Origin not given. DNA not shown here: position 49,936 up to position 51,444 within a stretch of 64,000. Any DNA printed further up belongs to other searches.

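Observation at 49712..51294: ParB/Srx-like and DUF711/UPF0210 gene pair inside the glycan cluster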

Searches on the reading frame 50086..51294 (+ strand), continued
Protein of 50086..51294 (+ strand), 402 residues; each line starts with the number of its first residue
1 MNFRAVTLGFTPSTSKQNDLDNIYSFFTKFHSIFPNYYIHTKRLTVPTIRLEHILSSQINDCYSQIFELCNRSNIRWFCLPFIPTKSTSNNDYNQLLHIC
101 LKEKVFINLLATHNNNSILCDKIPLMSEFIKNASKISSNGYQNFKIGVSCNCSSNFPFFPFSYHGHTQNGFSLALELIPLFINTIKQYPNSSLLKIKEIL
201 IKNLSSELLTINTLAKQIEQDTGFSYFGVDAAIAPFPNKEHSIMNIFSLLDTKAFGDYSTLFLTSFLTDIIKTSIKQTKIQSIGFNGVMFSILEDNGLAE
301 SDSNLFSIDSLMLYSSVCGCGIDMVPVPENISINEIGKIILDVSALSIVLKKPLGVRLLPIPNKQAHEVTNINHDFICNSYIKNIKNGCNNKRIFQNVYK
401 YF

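Call 16: find_encoding_contigs(protein=P0062, flank=8000, max_places=3)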
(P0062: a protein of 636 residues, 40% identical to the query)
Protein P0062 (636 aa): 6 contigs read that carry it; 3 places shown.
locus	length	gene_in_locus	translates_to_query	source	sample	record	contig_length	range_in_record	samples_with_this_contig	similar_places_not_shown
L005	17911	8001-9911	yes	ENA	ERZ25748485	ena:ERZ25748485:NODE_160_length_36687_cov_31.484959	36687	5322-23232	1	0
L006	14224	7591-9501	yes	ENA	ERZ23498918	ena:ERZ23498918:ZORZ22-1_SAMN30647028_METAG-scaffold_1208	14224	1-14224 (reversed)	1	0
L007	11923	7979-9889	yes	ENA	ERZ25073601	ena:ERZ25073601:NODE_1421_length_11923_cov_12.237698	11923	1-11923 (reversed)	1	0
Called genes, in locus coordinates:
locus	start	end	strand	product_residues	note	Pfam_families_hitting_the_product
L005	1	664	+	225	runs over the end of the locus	PF00535:Glycos_transf_2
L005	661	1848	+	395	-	PF00534:Glycos_transf_1, PF13692:Glyco_trans_1_4, PF13524:Glyco_trans_1_2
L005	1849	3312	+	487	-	PF02310:B12-binding, PF04055:Radical_SAM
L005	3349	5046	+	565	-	PF02543:Carbam_trans_N, PF22521:HypF_C_2 (weak), PF16861:Carbam_trans_C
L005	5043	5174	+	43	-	-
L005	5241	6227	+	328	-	PF13439:Glyco_transf_4, PF13579:Glyco_trans_4_4, PF20706:GT4-conflict, PF00534:Glycos_transf_1, PF13692:Glyco_trans_1_4, PF13524:Glyco_trans_1_2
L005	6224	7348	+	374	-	PF00483:NTP_transferase, PF12804:NTP_transf_3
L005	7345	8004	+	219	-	PF12804:NTP_transf_3 (weak)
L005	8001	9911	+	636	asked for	PF05167:DUF711, PF05891:Methyltransf_PK, PF13489:Methyltransf_23 (weak), PF03848:TehB, PF13847:Methyltransf_31, PF08241:Methyltransf_11 (weak), PF08242:Methyltransf_12, PF13649:Methyltransf_25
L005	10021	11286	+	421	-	PF01066:CDP-OH_P_transf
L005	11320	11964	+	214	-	PF16861:Carbam_trans_C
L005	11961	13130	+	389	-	PF13439:Glyco_transf_4, PF13579:Glyco_trans_4_4, PF20706:GT4-conflict, PF00534:Glycos_transf_1, PF13692:Glyco_trans_1_4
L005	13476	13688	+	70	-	-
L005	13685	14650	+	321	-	PF01073:3Beta_HSD, PF01370:Epimerase, PF02719:Polysacc_synt_2, PF04321:RmlD_sub_bind, PF05368:NmrA (faint), PF07993:NAD_binding_4, PF13460:NAD_binding_10, PF16363:GDP_Man_Dehyd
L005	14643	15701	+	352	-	PF00676:E1_dh, PF02775:TPP_enzyme_C (faint), PF13292:DXP_synthase_N (weak)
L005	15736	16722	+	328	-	PF02779:Transket_pyr, PF02780:Transketolase_C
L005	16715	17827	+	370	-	PF00155:Aminotran_1_2, PF01041:DegT_DnrJ_EryC1, PF00266:Aminotran_5, PF01212:Beta_elim_lyase, PF01053:Cys_Met_Meta_PP (weak)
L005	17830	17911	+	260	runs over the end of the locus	PF01209:Ubie_methyltran (weak), PF05175:MTS (weak), PF13489:Methyltransf_23 (weak), PF02390:Methyltransf_4 (weak), PF13847:Methyltransf_31, PF08241:Methyltransf_11, PF08242:Methyltransf_12, PF13649:Methyltransf_25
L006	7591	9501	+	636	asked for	PF05167:DUF711, PF05891:Methyltransf_PK, PF13489:Methyltransf_23 (weak), PF03848:TehB, PF13847:Methyltransf_31, PF08241:Methyltransf_11 (weak), PF08242:Methyltransf_12, PF13649:Methyltransf_25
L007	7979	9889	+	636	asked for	PF05167:DUF711, PF05891:Methyltransf_PK, PF13489:Methyltransf_23 (weak), PF03848:TehB, PF13847:Methyltransf_31, PF08241:Methyltransf_11 (weak), PF08242:Methyltransf_12, PF13649:Methyltransf_25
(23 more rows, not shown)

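Call 18: search_protein_families(library=ncbifam, proteins=[L001:6203-6943:+, L001:6936-7343:+, L001:7340-8008:+, L001:9250-9951:+, L001:9965-11668:+, L005:6224-7348:+, L005:7345-8004:+, L005:10021-11286:+, L001:4200-5150:+], max_evalue=0.001)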
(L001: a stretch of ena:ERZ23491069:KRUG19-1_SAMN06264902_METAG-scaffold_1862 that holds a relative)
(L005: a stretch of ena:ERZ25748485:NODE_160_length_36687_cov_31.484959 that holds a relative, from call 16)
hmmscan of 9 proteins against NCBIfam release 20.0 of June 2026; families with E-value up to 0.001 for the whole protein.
L001:6203-6943:+ (246 aa): 40 families (the best 25 are shown)
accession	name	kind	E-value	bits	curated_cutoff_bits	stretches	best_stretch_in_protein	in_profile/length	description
TIGR03992.1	Arch_glmU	subfamily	3.2e-17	62.5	292.1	1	1-153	1-147/393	bifunctional sugar-1-phosphate nucleotidylyltransferase/acetyltransferase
NF045665.1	NTPtran_DVU1551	equivalog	1.4e-14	53.9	315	1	2-84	2-76/359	DVU_1551 family NTP transferase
NF041313.1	UDPGP_AglF_Halo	equivalog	2e-12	47.1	400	1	1-126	1-123/234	UTP--glucose-1-phosphate uridylyltransferase AglF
NF041135.1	IPPtranDIPPsyn_Thcocales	equivalog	2.2e-12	46.7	580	1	1-120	1-114/419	bifunctional L-myo-inositol-1-phosphate cytidylyltransferase/CDP-L-myo-inositol myo-inositolphosphotransferase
TIGR03310.1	matur_MocA_YgfJ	equivalog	5.2e-12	46.1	186.45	1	2-128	1-121/188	molybdenum cofactor cytidylyltransferase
NF045761.1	NAMPUrTaseMurU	equivalog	1.4e-11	44.7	250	1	1-62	1-62/226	N-acetylmuramate alpha-1-phosphate uridylyltransferase MurU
NF052502.1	man1P_GTase_Rv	exception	5.8e-11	41.8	440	1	2-153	2-153/352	mannose-1-phosphate guanylyltransferase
NF041173.1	Sug_nt_acttase_Thmprot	equivalog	2.1e-10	40.1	600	1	1-153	1-147/405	bifunctional sugar-1-phosphate nucleotidylyltransferase/acetyltransferase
NF053639.1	Mfer334_fam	equivalog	2.2e-10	40.8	260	1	3-141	2-145/209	pseudomurein biosynthesis protein PmurB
TIGR01208.1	rmlA_long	equivalog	1.1e-09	37.7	320.25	1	4-127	3-126/353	glucose-1-phosphate thymidylyltransferase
TIGR01173.1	glmU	equivalog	8.7e-09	34.7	366.85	1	1-124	1-119/452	bifunctional UDP-N-acetylglucosamine diphosphorylase/glucosamine-1-phosphate N-acetyltransferase GlmU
NF010940.0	PRK14360.1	equivalog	1.3e-08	33.8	602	1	2-217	3-214/452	bifunctional UDP-N-acetylglucosamine diphosphorylase/glucosamine-1-phosphate N-acetyltransferase GlmU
NF038362.1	Sden_1164_fam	equivalog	1.2e-07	31.5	300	1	3-121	4-128/266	Sden_1164 family protein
NF010934.1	PRK14354.1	equivalog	1.2e-07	30.6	450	1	3-149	2-144/447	bifunctional UDP-N-acetylglucosamine diphosphorylase/glucosamine-1-phosphate N-acetyltransferase GlmU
NF001947.0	PRK00725.1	subfamily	2e-07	30.2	470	1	3-88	19-100/426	glucose-1-phosphate adenylyltransferase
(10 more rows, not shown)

L001:6936-7343:+ (135 aa): 2 families
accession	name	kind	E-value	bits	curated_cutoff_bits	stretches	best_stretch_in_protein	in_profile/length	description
NF053625.1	SerKinSerKArch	equivalog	8e-09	35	380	1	6-80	17-97/244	ADP-dependent L-serine kinase SerK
NF033589.0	staphy_B_SbnI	equivalog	6e-05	22.5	350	1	5-109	8-113/254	bifunctional transcriptional regulator/O-phospho-L-serine synthase SbnI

L001:7340-8008:+ (222 aa): 1 family
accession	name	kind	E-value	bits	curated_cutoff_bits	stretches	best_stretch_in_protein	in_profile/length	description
TIGR03992.1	Arch_glmU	subfamily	2.5e-05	23.4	292.1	1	1-164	1-174/393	bifunctional sugar-1-phosphate nucleotidylyltransferase/acetyltransferase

L001:9250-9951:+ (233 aa): 32 families (the best 25 are shown)
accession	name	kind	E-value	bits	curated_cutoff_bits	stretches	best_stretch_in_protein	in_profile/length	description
NF043040.1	corrin_prot_MT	hypoth_equivalog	2.7e-11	43.3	180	1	42-160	27-150/216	corrinoid protein-associated methyltransferase CpaM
TIGR01983.1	UbiG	equivalog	1.3e-10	41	102.95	1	7-157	10-151/228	bifunctional 2-polyprenyl-6-hydroxyphenol methylase/3-demethylubiquinol 3-O-methyltransferase UbiG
NF008264.0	PRK11036.1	equivalog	5.5e-10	39.1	366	1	48-155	37-145/261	tRNA uridine 5-oxyacetic acid(34) methyltransferase CmoM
TIGR01934.1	MenG_MenH_UbiE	subfamily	1.1e-08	34.6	158.35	1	53-157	37-141/223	ubiquinone/menaquinone biosynthesis methyltransferase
NF041650.1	nod_mtase_NodS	equivalog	5.6e-08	32.7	300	1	57-157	40-139/190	nodulation methyltransferase NodS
NF041536.1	ArsM_DUF2284_UU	exception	2e-07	29.8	575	1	52-203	73-225/459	arsenite methyltransferase/DUF2284 domain selenoprotein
NF041537.1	ArsM_AhpD_UU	exception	3.2e-07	29.5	510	1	52-160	73-183/345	arsenite methyltransferase/AhpD domain selenoprotein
TIGR02021.1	BchM-ChlM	equivalog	6.8e-07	28.9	158.9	1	3-141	2-139/218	magnesium protoporphyrin IX methyltransferase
NF008823.0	PRK11873.1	subfamily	6.9e-07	29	263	1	54-204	76-227/272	arsenite methyltransferase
NF001244.0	PRK00216.1-5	equivalog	2.1e-06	27.2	216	1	54-156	47-152/236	bifunctional demethylmenaquinone methyltransferase/2-methoxy-6-polyprenyl-1,4-benzoquinol methylase UbiE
TIGR04325.1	MTase_LIC12133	subfamily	2.2e-06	27.1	80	1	48-143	57-152/234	methyltransferase, TIGR04325 family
NF041820.1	daptide_MTase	equivalog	2.7e-06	27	175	1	39-158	23-143/243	daptide-type RiPP biosynthesis methyltransferase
TIGR04345.1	ovoA_Cterm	equivalog_domain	3e-06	27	170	0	52-101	36-87/242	putative 4-mercaptohistidine N1-methyltransferase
NF011529.0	PRK14968.1-3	equivalog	5.2e-06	26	162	1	54-125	33-103/198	putative methyltransferase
NF053543.1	FlxJ_fam_MTase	equivalog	5.6e-06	25.5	560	1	54-161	176-287/352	FlxJ family methyltransferase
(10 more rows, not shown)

L001:9965-11668:+ (567 aa): 5 families
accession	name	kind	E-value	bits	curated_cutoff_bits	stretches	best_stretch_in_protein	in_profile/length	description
NF010322.0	PRK13759.1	equivalog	5.7e-18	64.7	481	1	175-347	285-442/486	arylsulfatase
TIGR03417.1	chol_sulfatase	equivalog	4.9e-12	45.5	433.45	1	175-352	270-430/500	choline-sulfatase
NF045661.1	HdlasePehA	equivalog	2e-06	26.7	900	1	174-290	298-402/506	phosphoric/sulfuric ester hydrolase PehA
NF052527.1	Mn_arylsulf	exception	2.3e-06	26.8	850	1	184-344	290-434/479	manganese-dependent arylsulfatase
NF053595.1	LptchSynLtaSGpos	equivalog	4e-06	25.7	970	1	171-269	441-535/626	lipoteichoic acid synthase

L005:6224-7348:+ (374 aa): 27 families (the best 25 are shown)
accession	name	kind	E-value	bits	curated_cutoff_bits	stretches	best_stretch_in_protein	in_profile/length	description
TIGR03992.1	Arch_glmU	subfamily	1.3e-23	83.6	292.1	1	1-156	1-149/393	bifunctional sugar-1-phosphate nucleotidylyltransferase/acetyltransferase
NF041313.1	UDPGP_AglF_Halo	equivalog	1.6e-18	67.1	400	1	1-155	1-154/234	UTP--glucose-1-phosphate uridylyltransferase AglF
NF041173.1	Sug_nt_acttase_Thmprot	equivalog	6.7e-15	54.9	600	1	1-162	1-153/405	bifunctional sugar-1-phosphate nucleotidylyltransferase/acetyltransferase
NF045761.1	NAMPUrTaseMurU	equivalog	9.2e-15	55.1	250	1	1-71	1-71/226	N-acetylmuramate alpha-1-phosphate uridylyltransferase MurU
TIGR01208.1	rmlA_long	equivalog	1.6e-14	53.6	320.25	1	2-169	1-166/353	glucose-1-phosphate thymidylyltransferase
NF052502.1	man1P_GTase_Rv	exception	4.7e-13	48.7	440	1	2-155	2-154/352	mannose-1-phosphate guanylyltransferase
NF041135.1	IPPtranDIPPsyn_Thcocales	equivalog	2.4e-11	43.3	580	1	1-117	1-110/419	bifunctional L-myo-inositol-1-phosphate cytidylyltransferase/CDP-L-myo-inositol myo-inositolphosphotransferase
NF045665.1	NTPtran_DVU1551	equivalog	4.4e-11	42.4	315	1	1-93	1-86/359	DVU_1551 family NTP transferase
TIGR03310.1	matur_MocA_YgfJ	equivalog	1.5e-10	41.4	186.45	1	3-108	2-99/188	molybdenum cofactor cytidylyltransferase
TIGR01173.1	glmU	equivalog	4.1e-10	39.1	366.85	1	1-155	1-148/452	bifunctional UDP-N-acetylglucosamine diphosphorylase/glucosamine-1-phosphate N-acetyltransferase GlmU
NF038362.1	Sden_1164_fam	equivalog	4.2e-09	36.3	300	1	3-122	4-128/266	Sden_1164 family protein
NF010940.0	PRK14360.1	equivalog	2.1e-08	33.2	602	1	4-109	5-104/452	bifunctional UDP-N-acetylglucosamine diphosphorylase/glucosamine-1-phosphate N-acetyltransferase GlmU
NF010934.1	PRK14354.1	equivalog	5.4e-08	31.8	450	1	3-110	2-103/447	bifunctional UDP-N-acetylglucosamine diphosphorylase/glucosamine-1-phosphate N-acetyltransferase GlmU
NF010933.0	PRK14353.1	equivalog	6.8e-08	31.5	505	1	2-150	7-152/453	bifunctional UDP-N-acetylglucosamine diphosphorylase/glucosamine-1-phosphate N-acetyltransferase GlmU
NF049965.1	GlMnHpPGnyltfHddC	equivalog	7.1e-08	32.4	300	1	1-115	1-112/221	D-glycero-D-manno-heptose 1-phosphate guanosyltransferase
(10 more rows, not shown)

L005:7345-8004:+ (219 aa): 3 families
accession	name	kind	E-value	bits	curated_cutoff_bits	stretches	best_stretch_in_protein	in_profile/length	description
TIGR03992.1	Arch_glmU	subfamily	5.4e-05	22.2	292.1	1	1-139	1-150/393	bifunctional sugar-1-phosphate nucleotidylyltransferase/acetyltransferase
TIGR03310.1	matur_MocA_YgfJ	equivalog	0.00065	19.7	186.45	0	4-86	3-91/188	molybdenum cofactor cytidylyltransferase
NF049965.1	GlMnHpPGnyltfHddC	equivalog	0.00072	19.3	300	1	1-214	1-219/221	D-glycero-D-manno-heptose 1-phosphate guanosyltransferase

L005:10021-11286:+ (421 aa): 8 families
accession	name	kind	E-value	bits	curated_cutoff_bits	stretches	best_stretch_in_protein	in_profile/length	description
NF041135.1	IPPtranDIPPsyn_Thcocales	equivalog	3.6e-19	69.1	580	1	16-415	18-417/419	bifunctional L-myo-inositol-1-phosphate cytidylyltransferase/CDP-L-myo-inositol myo-inositolphosphotransferase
NF040950.1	archin_ph_syn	equivalog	6.4e-18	65.3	180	1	219-332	12-124/191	archaetidylinositol phosphate synthase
NF045883.1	PIPSynth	equivalog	2.7e-11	43.5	170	1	218-333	10-125/197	phosphatidylinositol phosphate synthase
NF052561.1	PIPSynBT1523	equivalog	2.9e-06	27.2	350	1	215-408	10-214/232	hypothetical protein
TIGR00473.1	pssA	equivalog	6.8e-06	26.3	107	1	261-312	22-73/153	CDP-diacylglycerol--serine O-phosphatidyltransferase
NF008090.0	PRK10832.1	equivalog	9.4e-06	25.8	304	1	240-322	15-94/182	CDP-diacylglycerol--glycerol-3-phosphate 3-phosphatidyltransferase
NF053678.1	ClpnSynClsA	equivalog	1.2e-05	25.6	240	1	233-330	6-95/180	cardiolipin synthase ClsA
TIGR00560.1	pgsA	equivalog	0.00015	22.4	109.1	1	232-325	3-99/183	CDP-diacylglycerol--glycerol-3-phosphate 3-phosphatidyltransferase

L001:4200-5150:+ (316 aa): 0 families

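Call 20: find_related_loci(query=A1, collection=genome_contigs, flank=10000)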
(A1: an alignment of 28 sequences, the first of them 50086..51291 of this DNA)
Query A1 (402 aa) in genome_contigs; peptide patterns used: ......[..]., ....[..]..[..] (x = any residue, [..] = any of these).
110 stretches matched a pattern; 75 encode a relative of the query (tblastn E <= 1e-3); 75 distinct loci.
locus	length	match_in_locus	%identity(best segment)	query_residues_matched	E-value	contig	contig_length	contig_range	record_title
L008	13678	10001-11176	43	1-387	1e-98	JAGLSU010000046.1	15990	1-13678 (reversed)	MAG: Planctomycetota bacterium isolate RS_9_64 ROV157_9.bin.64.fa_46, whole genome shotgun sequence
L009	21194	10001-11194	42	1-392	6e-96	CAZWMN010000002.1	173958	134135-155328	MAG TPA_asm: uncultured Pirellulales bacterium isolate binchicken_co33_34 genome assembly, contig: NODE_21_length_173958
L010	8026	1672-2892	42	1-401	4e-96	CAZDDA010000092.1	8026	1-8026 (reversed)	MAG TPA_asm: uncultured Thermotogae bacterium isolate binchicken_co334_192 genome assembly, contig: NODE_17139_length_80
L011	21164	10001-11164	40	1-382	8e-89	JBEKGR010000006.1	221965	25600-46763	MAG: Sedimentisphaerales bacterium isolate SPRUCE 258 SPRUCE_258_6, whole genome shotgun sequence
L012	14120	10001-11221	39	1-402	3e-86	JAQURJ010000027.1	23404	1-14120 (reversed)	MAG: Phycisphaerae bacterium isolate STD1_70 NODE_4691_length_23404_cov_3.862182_Sandtown_D1, whole genome shotgun seque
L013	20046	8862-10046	38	1-389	2e-85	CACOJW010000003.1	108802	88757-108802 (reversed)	MAG: uncultured marine group III euryarchaeote isolate AH-321-L02 genome assembly, contig: AH-321-L02_NODE_3, whole geno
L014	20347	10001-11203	35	2-397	7e-85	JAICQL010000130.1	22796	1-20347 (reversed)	MAG: Polyangiaceae bacterium isolate TY_HY_2_bin.41 k141_5733388_length_22796_cov_9.6078, whole genome shotgun sequence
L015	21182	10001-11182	40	1-389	1e-84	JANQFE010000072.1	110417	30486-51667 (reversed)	MAG: Thermodesulfobacteriota bacterium isolate PL23a_bin.71 k99_3685203, whole genome shotgun sequence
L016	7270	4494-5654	36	2-382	1e-84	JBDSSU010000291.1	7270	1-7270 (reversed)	MAG: Opitutaceae bacterium isolate cluster1_bin.541 k127_6267923, whole genome shotgun sequence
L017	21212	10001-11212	34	4-402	3e-83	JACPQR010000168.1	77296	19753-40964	MAG: Deltaproteobacteria bacterium isolate NC_groundwater_658_Ag_B-0.1um_70_50 B_1_S1_Biohub_coassembly_k141_3301949, wh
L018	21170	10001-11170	39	4-385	4e-83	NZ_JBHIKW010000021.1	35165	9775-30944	Cedecea sp. S5-13 21, whole genome shotgun sequence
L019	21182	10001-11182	40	4-387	2e-82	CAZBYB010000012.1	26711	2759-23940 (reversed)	MAG TPA_asm: uncultured Yersinia sp. isolate SRP219642_co6_31 genome assembly, contig: NODE_1348_length_26711_cov_4.4813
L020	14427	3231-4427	40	1-389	8e-81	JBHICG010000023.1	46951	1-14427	MAG: Candidatus Scalinduaceae bacterium isolate FS_1_bin.16 NODE_37_length_46951_cov_13.659779, whole genome shotgun seq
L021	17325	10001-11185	35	1-387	2e-80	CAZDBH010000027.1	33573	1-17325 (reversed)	MAG TPA_asm: uncultured Bradymonadales bacterium isolate binchicken_co141_594 genome assembly, contig: NODE_5772_length_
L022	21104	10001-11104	35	39-401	4e-80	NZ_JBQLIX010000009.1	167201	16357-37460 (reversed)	Pseudomonas sp. NCHU5216 collab21.1.09, whole genome shotgun sequence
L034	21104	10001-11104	34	39-401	3e-74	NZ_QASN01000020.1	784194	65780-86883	Pseudomonas mangrovi strain TC11 20, whole genome shotgun sequence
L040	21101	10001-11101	35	36-402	4e-73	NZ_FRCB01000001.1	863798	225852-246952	Roseovarius litoreus strain DSM 28249, whole genome shotgun sequence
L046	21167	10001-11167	33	4-386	5e-71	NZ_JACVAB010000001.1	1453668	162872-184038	Agrobacterium sp. AGB01 NODE_1_length_1453668_cov_45.736159, whole genome shotgun sequence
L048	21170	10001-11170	36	4-385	6e-71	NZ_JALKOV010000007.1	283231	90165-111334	Pantoea dispersa strain S68 contig00007, whole genome shotgun sequence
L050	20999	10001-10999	40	68-397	3e-70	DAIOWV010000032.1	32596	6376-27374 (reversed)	MAG TPA_asm: Taishania sp. isolate CTOTU40151 NODE_1489_length_32596_cov_3.076550, whole genome shotgun sequence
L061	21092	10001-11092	31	22-385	1e-55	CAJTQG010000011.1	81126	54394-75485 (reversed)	MAG TPA_asm: uncultured Lachnospiraceae bacterium isolate MGBC111451 genome assembly, contig: MGBC111451.11, whole genom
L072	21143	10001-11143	33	1-384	1e-44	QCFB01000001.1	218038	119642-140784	Prochlorococcus sp. AG-363-A16 Ga0115795_101, whole genome shotgun sequence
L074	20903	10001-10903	31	77-380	2e-38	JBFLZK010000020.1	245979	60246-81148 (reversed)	MAG: Pseudomonadota bacterium isolate MAG109 MAG109_20, whole genome shotgun sequence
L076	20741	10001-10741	35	130-382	2e-36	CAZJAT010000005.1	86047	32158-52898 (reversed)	MAG TPA_asm: uncultured Bacteroidales bacterium isolate binchicken_co42_203 genome assembly, contig: NODE_133_length_860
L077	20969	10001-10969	28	61-387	1e-35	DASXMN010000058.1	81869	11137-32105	MAG TPA_asm: Candidatus Angelobacter sp. isolate SMAG_U5329 k141_1956501, whole genome shotgun sequence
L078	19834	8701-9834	27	4-380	1e-33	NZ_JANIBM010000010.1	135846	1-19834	Methylomonas aurea strain SURF-1 SURF1.00010, whole genome shotgun sequence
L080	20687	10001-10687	37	143-382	4e-36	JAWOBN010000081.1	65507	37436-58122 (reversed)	MAG: bacterium isolate BLK3-3.bin.148 k191_23092, whole genome shotgun sequence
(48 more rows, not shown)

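Call 21: find_related_loci(query=A1, collection=viral_contigs, flank=10000)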
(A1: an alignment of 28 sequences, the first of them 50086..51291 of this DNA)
Query A1 (402 aa) in viral_contigs; peptide patterns used: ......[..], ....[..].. (x = any residue, [..] = any of these).
30 stretches matched a pattern; 3 encode a relative of the query (tblastn E <= 1e-3); 3 distinct loci.
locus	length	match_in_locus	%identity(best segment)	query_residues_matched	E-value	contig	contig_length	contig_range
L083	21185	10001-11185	33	1-398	2e-55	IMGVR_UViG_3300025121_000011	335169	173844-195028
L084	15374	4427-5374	31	92-388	9e-38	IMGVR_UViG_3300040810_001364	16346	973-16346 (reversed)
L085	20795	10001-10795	32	140-388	5e-34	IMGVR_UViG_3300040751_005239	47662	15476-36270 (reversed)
